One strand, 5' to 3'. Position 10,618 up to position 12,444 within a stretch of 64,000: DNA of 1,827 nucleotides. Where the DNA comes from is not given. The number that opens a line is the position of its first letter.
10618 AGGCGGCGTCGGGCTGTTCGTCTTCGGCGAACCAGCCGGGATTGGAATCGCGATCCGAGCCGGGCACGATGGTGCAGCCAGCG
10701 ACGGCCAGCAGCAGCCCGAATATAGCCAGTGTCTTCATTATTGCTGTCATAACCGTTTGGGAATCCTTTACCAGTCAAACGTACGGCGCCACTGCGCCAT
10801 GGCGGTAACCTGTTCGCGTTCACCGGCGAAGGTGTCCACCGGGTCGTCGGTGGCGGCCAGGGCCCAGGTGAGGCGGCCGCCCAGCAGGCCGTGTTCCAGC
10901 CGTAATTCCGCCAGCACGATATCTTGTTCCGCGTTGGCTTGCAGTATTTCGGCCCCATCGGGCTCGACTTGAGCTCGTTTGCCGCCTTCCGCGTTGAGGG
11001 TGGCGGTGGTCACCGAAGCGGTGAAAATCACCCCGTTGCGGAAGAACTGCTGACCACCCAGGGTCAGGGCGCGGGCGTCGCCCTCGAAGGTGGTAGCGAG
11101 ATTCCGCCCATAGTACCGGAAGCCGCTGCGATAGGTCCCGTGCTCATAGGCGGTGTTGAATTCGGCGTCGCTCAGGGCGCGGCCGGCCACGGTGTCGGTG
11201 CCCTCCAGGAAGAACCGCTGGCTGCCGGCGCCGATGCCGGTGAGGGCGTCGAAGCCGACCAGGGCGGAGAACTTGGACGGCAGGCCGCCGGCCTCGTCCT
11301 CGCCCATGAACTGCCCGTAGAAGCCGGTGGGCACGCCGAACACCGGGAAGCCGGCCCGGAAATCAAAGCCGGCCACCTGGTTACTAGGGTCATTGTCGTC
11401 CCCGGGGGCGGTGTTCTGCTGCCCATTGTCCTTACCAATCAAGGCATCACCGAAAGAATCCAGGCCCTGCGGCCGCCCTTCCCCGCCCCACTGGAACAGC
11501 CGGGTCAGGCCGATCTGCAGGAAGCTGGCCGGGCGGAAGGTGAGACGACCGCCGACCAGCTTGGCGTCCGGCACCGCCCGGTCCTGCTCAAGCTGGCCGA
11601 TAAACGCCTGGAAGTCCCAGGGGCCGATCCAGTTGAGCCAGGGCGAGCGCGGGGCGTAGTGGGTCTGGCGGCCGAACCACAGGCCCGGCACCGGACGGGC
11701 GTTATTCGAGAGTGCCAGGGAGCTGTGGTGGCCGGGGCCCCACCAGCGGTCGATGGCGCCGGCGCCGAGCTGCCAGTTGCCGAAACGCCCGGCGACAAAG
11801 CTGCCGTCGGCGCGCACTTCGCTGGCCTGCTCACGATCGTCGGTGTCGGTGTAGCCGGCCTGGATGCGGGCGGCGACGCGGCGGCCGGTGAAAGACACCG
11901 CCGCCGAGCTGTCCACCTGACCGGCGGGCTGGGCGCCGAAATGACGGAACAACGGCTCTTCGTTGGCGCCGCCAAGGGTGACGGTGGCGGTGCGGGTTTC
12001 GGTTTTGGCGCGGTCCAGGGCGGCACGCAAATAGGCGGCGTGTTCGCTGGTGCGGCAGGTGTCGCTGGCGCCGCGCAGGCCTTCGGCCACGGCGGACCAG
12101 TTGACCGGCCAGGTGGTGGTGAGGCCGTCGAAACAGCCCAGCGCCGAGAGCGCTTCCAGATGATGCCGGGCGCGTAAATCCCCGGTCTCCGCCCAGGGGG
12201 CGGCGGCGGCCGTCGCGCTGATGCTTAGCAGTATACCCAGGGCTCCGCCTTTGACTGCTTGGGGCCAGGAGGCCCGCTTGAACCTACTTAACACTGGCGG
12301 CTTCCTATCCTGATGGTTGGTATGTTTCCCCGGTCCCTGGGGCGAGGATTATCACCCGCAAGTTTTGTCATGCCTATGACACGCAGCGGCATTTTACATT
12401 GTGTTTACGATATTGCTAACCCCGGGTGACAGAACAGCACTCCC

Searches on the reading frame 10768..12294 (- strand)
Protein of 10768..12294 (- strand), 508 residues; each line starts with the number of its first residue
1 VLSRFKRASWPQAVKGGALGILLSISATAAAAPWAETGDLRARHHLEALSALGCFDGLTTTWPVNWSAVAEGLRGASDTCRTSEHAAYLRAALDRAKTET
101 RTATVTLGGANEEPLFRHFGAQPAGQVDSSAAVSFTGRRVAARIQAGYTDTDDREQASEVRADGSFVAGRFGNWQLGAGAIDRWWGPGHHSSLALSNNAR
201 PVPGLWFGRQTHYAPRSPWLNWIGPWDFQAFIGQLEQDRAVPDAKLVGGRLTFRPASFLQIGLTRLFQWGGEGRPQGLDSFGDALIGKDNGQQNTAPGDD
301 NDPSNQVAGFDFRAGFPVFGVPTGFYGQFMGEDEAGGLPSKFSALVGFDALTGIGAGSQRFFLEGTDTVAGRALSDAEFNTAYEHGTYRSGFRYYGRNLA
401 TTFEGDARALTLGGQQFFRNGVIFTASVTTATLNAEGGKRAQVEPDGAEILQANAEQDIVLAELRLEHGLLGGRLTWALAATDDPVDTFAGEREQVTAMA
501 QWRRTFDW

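Call 6: search_protein_families(library=pfam, proteins=[window:10768-12294:-])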
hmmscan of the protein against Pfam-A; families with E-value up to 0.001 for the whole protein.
window:10768-12294:- (508 aa): 1 family
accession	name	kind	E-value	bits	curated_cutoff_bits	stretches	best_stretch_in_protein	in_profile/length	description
PF14052.12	Caps_assemb_Wzi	-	2.8e-94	316.7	30.1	1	97-453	2-355/392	Capsule assembly protein Wzi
